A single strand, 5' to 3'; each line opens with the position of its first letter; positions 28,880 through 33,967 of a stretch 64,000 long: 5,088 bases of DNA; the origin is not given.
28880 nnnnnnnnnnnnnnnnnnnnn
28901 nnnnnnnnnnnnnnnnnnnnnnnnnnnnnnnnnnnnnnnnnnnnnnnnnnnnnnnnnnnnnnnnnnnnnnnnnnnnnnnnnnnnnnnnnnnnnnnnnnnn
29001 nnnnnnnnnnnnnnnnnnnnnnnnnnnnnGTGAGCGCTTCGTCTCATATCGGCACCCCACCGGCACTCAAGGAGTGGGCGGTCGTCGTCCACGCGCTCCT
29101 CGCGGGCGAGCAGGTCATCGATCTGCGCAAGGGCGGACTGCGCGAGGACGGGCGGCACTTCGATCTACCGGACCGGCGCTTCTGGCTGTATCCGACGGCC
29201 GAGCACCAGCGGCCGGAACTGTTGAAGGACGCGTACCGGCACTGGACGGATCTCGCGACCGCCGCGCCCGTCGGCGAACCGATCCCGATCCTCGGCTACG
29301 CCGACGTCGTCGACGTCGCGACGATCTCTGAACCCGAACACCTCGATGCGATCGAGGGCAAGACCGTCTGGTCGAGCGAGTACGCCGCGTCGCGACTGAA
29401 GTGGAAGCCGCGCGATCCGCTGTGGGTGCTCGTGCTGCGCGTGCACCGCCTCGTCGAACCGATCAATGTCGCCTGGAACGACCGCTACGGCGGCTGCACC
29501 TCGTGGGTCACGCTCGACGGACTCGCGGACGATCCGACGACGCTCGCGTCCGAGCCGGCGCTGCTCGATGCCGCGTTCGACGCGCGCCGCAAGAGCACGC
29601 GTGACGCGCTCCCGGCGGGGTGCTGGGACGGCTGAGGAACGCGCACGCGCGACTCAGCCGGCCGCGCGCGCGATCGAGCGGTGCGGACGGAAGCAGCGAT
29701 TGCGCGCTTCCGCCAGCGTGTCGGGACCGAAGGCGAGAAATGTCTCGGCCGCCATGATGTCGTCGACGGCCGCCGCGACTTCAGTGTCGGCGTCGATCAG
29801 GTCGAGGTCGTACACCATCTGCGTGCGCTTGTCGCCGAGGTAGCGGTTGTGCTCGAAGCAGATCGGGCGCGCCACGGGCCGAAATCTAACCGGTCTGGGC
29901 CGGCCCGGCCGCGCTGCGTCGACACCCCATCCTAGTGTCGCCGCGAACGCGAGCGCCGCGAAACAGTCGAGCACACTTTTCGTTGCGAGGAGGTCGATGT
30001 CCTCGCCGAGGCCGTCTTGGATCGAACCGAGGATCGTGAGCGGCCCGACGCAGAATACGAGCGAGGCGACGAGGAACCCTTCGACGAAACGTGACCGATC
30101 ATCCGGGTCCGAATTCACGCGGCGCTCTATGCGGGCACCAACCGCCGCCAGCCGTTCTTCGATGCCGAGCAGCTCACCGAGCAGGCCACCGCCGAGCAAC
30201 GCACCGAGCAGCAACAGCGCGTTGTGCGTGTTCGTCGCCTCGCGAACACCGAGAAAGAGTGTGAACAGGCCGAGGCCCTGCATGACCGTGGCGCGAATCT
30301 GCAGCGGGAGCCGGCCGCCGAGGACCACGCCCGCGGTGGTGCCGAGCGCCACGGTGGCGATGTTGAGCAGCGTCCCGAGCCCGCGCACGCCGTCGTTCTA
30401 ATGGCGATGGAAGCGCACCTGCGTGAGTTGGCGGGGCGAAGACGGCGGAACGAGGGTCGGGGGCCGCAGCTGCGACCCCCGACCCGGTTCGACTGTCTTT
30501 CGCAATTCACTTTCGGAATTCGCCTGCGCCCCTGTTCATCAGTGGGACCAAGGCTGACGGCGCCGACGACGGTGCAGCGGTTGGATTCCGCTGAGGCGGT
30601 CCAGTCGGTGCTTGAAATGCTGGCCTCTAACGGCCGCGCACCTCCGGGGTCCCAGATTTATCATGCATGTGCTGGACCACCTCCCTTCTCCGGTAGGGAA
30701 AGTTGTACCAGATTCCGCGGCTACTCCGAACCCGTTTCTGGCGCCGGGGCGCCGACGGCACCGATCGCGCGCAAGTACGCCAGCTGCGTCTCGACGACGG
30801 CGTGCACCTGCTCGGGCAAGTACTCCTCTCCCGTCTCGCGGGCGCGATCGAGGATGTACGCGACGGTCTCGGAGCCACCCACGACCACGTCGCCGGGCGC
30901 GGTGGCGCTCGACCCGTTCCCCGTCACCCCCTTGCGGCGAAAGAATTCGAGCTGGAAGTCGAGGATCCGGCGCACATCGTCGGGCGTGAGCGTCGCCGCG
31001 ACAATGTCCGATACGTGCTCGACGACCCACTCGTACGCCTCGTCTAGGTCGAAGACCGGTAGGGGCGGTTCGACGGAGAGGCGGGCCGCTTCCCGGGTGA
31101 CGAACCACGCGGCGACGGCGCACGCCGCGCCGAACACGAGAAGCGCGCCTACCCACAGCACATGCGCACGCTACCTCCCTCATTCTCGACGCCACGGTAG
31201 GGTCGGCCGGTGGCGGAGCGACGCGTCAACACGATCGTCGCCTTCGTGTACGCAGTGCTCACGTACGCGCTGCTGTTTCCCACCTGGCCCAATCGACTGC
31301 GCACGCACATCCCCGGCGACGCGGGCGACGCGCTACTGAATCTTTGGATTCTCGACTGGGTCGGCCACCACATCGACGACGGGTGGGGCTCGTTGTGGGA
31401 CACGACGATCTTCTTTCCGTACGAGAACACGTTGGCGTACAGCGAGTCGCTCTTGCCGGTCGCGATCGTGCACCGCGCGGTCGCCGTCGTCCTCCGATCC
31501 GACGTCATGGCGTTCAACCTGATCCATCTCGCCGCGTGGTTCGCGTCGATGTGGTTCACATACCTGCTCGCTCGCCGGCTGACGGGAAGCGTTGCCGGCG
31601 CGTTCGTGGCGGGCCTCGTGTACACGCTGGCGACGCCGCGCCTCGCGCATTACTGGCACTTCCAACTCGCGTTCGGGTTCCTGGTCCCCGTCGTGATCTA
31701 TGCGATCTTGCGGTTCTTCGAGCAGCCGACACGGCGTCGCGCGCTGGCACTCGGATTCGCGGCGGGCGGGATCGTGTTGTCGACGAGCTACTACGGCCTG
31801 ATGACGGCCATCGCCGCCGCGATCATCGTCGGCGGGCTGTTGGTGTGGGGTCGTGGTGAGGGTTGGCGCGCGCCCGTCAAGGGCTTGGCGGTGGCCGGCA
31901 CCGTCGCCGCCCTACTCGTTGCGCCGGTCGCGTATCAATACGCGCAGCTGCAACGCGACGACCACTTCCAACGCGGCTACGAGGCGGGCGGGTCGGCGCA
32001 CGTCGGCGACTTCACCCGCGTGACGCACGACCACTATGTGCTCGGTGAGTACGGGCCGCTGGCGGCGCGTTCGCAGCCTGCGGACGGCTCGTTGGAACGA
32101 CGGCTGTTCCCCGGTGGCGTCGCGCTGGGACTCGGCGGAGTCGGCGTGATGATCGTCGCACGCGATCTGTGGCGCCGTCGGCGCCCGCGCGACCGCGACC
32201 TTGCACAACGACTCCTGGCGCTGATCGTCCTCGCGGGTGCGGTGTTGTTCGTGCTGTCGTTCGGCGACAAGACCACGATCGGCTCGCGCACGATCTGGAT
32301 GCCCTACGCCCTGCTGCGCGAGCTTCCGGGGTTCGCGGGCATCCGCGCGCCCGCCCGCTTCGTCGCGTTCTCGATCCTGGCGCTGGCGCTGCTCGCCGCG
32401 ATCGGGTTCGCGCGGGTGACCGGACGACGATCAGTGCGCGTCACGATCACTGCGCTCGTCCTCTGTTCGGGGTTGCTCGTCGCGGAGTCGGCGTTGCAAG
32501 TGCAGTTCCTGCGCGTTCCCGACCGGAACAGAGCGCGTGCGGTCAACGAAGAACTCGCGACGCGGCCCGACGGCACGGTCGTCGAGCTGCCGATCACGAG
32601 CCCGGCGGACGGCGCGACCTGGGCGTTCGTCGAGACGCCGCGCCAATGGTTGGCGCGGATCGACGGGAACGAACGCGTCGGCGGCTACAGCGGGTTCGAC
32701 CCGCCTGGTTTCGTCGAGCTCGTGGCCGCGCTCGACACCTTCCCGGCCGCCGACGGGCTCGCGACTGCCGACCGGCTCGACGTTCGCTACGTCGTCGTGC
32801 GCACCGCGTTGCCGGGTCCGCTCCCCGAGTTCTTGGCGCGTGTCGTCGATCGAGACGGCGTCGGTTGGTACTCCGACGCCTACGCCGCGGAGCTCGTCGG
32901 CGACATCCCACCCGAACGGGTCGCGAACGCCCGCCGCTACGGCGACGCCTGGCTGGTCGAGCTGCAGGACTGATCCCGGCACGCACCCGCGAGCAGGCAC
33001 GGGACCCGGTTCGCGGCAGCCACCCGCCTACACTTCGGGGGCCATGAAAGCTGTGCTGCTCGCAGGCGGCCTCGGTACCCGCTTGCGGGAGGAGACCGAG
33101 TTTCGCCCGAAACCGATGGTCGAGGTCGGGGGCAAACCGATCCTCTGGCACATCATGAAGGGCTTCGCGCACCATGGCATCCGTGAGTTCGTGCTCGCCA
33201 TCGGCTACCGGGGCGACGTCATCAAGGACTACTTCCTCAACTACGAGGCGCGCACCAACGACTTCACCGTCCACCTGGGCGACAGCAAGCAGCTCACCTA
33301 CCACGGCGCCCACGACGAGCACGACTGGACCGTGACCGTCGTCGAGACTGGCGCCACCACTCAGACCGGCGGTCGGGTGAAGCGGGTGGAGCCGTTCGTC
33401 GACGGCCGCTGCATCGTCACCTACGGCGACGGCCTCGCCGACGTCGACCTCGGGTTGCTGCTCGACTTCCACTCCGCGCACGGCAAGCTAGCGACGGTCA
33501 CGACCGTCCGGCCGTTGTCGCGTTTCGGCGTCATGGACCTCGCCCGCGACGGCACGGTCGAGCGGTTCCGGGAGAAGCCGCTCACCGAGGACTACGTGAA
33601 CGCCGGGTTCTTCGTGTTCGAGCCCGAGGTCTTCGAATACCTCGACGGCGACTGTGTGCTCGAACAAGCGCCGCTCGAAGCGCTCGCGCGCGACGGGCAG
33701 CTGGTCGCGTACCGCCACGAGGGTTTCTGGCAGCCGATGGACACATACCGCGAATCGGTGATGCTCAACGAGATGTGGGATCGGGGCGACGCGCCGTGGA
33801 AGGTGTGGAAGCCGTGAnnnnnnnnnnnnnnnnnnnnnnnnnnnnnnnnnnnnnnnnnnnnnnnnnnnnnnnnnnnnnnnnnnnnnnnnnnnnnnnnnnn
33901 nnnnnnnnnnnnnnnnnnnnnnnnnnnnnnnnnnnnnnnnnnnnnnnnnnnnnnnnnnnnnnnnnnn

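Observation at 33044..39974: Six-gene translationally coupled operon joining the CDP-3,6-dideoxyhexose pathway to a NeuB-type aldolase, a YerE-like ThDP enzyme and a polyprenyl-phosphate GT2: predicted route to an unusual branched or chain-extended deoxysugar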

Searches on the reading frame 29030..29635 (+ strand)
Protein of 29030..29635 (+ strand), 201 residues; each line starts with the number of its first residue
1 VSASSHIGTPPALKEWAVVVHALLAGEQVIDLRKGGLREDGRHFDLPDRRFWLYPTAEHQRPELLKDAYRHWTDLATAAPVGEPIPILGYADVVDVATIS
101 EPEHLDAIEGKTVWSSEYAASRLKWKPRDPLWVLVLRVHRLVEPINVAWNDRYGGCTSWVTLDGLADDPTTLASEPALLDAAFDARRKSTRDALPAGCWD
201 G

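Call 15: search_protein_families(library=pfam, proteins=[window:29030-29635:+], max_evalue=0.01)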
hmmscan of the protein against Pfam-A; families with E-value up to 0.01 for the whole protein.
window:29030-29635:+ (201 aa): 1 family
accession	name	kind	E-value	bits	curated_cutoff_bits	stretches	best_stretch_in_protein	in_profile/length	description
PF08819.17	DUF1802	-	2.7e-50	171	25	1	12-188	1-173/174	Domain of unknown function (DUF1802)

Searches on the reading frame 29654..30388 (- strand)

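Call 15: search_protein_families(library=pfam, proteins=[window:29654-30388:-], max_evalue=0.01)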
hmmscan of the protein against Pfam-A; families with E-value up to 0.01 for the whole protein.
window:29654-30388:- (244 aa): 1 family
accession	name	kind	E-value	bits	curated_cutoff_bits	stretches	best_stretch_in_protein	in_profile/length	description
PF04474.17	DUF554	-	3.6e-47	161.1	25.1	1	4-156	1-149/220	Protein of unknown function (DUF554)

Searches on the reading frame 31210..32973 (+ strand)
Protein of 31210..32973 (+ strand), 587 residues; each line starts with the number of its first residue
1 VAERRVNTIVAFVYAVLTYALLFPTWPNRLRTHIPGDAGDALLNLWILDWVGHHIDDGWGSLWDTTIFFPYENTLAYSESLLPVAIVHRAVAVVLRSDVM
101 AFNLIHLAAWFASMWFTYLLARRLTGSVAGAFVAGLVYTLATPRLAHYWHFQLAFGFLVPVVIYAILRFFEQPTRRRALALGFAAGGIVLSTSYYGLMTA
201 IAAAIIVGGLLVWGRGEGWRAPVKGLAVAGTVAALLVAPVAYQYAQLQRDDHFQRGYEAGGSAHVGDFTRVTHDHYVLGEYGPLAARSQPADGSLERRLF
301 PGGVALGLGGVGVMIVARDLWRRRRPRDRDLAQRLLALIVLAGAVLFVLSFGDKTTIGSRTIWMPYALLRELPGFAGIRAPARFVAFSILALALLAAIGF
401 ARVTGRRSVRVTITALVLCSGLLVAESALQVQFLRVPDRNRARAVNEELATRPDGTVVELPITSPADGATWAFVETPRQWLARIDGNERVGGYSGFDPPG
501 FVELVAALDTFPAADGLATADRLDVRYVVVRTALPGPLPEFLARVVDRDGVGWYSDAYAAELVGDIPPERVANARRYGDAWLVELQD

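Call 15: search_protein_families(library=pfam, proteins=[window:31210-32973:+], max_evalue=0.01)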
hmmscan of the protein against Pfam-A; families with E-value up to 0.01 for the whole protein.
window:31210-32973:+ (587 aa): 0 families

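Call 51: search_protein_families(library=ncbifam, proteins=[window:31210-32973:+], max_evalue=0.001)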
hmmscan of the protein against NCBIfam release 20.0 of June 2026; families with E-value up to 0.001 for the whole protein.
window:31210-32973:+ (587 aa): 0 families

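Call 61: search_solved_structures(query=window:31210-32973:+, max_evalue=1)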
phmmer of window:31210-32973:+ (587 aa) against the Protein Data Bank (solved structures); distinct sequences matched with E-value up to 1: 0.

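Call 84: predict_structure(protein=window:31210-32970:+)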
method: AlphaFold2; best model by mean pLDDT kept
length: 587 residues; sequences in the alignment: 1
mean_pLDDT: 42.4   pTM: 0.29
mean pLDDT of the five models: 42.4, 41.8, 39.8, 38.9, 38.7
residues with pLDDT >= 90: 0; 70-90: 1; 50-70: 90; < 50: 496
segments of 3 or more residues with pLDDT < 50: 1-30, 51-134, 136-176, 178-180, 185-206, 209-217, 219-229, 231-302, 347-384, 386-388, 400-410, 419-562, 579-581
pLDDT, mean of each block of 10 residues (from residue 1): 39 44 46 51 48 39 32 34 41 39 44 44 42 45 38 43 45 44 47 44 49 46 46 42 39 43 38 33 36 42 53 57 66 60 53 36 39 39 48 53 48 50 41 33 44 40 32 34 32 29 31 33 31 35 37 42 51 48 49
secondary structure, 60 per line:
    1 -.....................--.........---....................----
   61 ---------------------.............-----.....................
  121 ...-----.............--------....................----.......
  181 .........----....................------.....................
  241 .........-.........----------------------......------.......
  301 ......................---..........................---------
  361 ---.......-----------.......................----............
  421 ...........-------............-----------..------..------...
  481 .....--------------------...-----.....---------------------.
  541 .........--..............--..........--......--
elements in order: H2-22 H25-33 H37-56 H82-94 H100-123 H129-141 H150-169 H174-189 H194-213 H220-249 H251-259 H282-287 H294-322 H326-351 H364-370 H382-404 H409-431 H439-450 H478-485 H514-518 H540-549 E552-555 H556-565 E571-577 E580-585

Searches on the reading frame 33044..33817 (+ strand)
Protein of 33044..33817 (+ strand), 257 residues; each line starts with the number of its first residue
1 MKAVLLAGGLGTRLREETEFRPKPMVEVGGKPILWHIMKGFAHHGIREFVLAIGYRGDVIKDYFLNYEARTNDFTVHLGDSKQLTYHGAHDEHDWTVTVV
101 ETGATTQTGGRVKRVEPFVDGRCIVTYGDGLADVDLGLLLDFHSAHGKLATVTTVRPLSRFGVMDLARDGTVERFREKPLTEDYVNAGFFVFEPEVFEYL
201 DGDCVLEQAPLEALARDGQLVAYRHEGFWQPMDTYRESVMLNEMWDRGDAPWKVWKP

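Call 9: search_protein_families(library=pfam, proteins=[window:33044-33817:+])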
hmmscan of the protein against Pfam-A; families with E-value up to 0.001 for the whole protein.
window:33044-33817:+ (257 aa): 2 families
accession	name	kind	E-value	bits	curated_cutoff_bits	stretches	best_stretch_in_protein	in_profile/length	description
PF00483.29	NTP_transferase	-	2.3e-23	83.5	21.2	1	2-200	1-188/245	Nucleotidyl transferase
PF12804.13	NTP_transf_3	-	6.9e-07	30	27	1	3-56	1-49/160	MobA-like NTP transferase domain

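Call 10: search_protein_families(library=ncbifam, proteins=[window:33044-33817:+])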
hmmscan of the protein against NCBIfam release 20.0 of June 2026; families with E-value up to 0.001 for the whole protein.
window:33044-33817:+ (257 aa): 28 families (the best 25 are shown)
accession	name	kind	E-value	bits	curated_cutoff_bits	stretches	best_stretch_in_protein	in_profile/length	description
TIGR02623.1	G1P_cyt_trans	equivalog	1.3e-101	339.3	300.25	1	1-255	1-255/255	glucose-1-phosphate cytidylyltransferase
TIGR03992.1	Arch_glmU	subfamily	6.6e-29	101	292.1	2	1-68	1-68/393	bifunctional sugar-1-phosphate nucleotidylyltransferase/acetyltransferase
NF052502.1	man1P_GTase_Rv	exception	1.6e-25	89.8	440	1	2-237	2-222/352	mannose-1-phosphate guanylyltransferase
NF041313.1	UDPGP_AglF_Halo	equivalog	3.8e-23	82.2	400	2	1-64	1-64/234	UTP--glucose-1-phosphate uridylyltransferase AglF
NF049965.1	GlMnHpPGnyltfHddC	equivalog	4e-23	82.2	300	1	1-199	1-174/221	D-glycero-D-manno-heptose 1-phosphate guanosyltransferase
NF045761.1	NAMPUrTaseMurU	equivalog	6.6e-15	55.6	250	1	1-236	1-218/226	N-acetylmuramate alpha-1-phosphate uridylyltransferase MurU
TIGR01208.1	rmlA_long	equivalog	7.4e-14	51.4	320.25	1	2-201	1-183/353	glucose-1-phosphate thymidylyltransferase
NF041173.1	Sug_nt_acttase_Thmprot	equivalog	5.2e-13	48.7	600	1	1-202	1-178/405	bifunctional sugar-1-phosphate nucleotidylyltransferase/acetyltransferase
NF045697.1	MurNAcPUrMurU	equivalog_domain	7.7e-12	45.1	370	1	5-68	2-65/229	N-acetylmuramate alpha-1-phosphate uridylyltransferase MurU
NF041135.1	IPPtranDIPPsyn_Thcocales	equivalog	9.5e-12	44.6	580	1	1-64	1-60/419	bifunctional L-myo-inositol-1-phosphate cytidylyltransferase/CDP-L-myo-inositol myo-inositolphosphotransferase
TIGR02091.1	glgC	equivalog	4.1e-11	42.5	424.9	1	3-230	3-244/364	glucose-1-phosphate adenylyltransferase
NF003670.0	PRK05293.1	equivalog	1e-10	41.1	470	1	3-234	7-247/382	glucose-1-phosphate adenylyltransferase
NF001947.0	PRK00725.1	subfamily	4.1e-10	39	470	1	3-183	19-197/426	glucose-1-phosphate adenylyltransferase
TIGR01099.1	galU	equivalog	9.6e-08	31.9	326.8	1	1-67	2-69/261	UTP--glucose-1-phosphate uridylyltransferase GalU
NF002023.0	PRK00844.1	subfamily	1e-07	31.2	458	1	3-181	9-183/408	glucose-1-phosphate adenylyltransferase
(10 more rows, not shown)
